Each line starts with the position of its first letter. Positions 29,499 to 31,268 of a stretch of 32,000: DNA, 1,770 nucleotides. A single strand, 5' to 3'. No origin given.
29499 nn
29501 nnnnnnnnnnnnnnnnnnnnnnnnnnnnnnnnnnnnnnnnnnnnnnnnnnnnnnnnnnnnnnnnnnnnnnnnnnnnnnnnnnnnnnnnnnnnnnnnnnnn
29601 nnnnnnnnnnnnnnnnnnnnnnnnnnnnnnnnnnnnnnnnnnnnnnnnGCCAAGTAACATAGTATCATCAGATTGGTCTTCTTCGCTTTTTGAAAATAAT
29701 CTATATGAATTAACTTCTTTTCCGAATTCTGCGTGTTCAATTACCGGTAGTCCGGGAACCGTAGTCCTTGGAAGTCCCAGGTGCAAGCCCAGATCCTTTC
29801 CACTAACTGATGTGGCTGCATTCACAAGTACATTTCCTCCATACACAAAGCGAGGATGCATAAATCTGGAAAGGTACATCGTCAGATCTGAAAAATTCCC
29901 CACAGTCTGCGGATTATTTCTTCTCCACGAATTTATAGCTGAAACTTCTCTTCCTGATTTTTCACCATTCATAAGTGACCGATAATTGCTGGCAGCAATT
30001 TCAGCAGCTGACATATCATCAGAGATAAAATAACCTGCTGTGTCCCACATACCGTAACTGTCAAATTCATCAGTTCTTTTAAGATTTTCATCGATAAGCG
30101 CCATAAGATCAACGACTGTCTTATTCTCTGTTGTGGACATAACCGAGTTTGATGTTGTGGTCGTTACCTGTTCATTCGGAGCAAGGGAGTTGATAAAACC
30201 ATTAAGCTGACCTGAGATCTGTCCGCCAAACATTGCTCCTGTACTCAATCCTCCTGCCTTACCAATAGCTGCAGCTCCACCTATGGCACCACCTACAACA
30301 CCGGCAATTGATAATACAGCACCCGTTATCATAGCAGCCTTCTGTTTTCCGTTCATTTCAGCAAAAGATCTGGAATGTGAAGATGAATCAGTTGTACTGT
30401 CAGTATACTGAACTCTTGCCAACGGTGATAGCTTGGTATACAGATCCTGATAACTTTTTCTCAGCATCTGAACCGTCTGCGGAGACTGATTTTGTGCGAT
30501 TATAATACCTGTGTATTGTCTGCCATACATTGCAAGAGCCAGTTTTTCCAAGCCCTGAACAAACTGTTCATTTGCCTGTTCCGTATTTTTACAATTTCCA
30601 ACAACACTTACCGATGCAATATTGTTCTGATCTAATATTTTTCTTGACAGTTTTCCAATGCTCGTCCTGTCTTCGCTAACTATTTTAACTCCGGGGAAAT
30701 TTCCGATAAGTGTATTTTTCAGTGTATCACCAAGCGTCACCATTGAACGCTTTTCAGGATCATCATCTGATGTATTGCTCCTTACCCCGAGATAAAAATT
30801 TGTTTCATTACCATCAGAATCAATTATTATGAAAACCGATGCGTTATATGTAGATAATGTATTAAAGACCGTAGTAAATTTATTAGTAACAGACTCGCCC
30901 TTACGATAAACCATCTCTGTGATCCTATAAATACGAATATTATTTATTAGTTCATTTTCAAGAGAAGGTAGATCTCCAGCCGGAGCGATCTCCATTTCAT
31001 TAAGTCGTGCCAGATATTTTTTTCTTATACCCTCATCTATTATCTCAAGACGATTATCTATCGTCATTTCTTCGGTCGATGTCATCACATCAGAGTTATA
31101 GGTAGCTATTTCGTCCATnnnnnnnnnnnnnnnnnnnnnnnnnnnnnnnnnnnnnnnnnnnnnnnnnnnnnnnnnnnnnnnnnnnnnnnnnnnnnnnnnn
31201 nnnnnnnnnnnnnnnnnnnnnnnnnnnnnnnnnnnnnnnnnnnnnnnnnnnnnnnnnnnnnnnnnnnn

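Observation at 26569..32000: Uncharacterised operon of at least 3 genes: coiled-coil protein, 1000-aa membrane-associated HerA/FtsK-type ATPase, glycine-zipper protein (best candidate for a new system)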

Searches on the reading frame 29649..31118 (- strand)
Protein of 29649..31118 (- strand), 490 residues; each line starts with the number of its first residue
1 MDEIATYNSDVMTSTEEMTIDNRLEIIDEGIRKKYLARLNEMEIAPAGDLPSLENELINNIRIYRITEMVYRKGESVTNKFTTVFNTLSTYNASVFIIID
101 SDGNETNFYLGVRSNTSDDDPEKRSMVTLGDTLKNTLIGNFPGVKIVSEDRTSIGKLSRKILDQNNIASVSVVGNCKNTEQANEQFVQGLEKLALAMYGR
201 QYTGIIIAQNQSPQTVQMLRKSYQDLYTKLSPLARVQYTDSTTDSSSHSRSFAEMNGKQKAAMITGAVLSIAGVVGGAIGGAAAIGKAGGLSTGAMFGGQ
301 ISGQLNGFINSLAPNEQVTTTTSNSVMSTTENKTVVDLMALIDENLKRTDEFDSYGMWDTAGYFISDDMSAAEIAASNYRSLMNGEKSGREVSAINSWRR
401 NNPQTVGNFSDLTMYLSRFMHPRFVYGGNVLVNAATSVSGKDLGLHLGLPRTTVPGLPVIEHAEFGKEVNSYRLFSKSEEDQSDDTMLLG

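Call 73: search_protein_representatives(protein=window:29649-31118:-)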
Query: 490 residues. Proteins with E-value up to 0.001 (for the whole library): 973; up to 1e-10: 629; up to 1e-30: 261. The best 150 are listed.
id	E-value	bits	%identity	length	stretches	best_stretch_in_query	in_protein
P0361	1.4e-181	620.6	60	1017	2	14-302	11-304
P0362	2.1e-134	465.2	67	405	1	8-347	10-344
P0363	2.6e-124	431.9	49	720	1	21-475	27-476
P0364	3.2e-112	392.0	77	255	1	16-255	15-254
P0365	6.8e-102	358.0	44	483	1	8-467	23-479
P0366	4.8e-96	338.7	54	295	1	11-303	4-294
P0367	9.5e-94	331.1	63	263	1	8-260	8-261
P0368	2.3e-86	306.8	44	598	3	20-253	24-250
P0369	1.0e-84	301.4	60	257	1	84-345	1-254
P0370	1.5e-83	297.6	43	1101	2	272-482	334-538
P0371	8.2e-78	278.6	42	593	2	26-252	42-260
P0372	6.7e-75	269.0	41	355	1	12-357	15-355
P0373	3.9e-72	259.9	68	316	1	1-193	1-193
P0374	5.7e-71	256.1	41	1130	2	318-468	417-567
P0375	1.9e-69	251.1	38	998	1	22-479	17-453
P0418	4.0e-51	190.7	32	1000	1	20-470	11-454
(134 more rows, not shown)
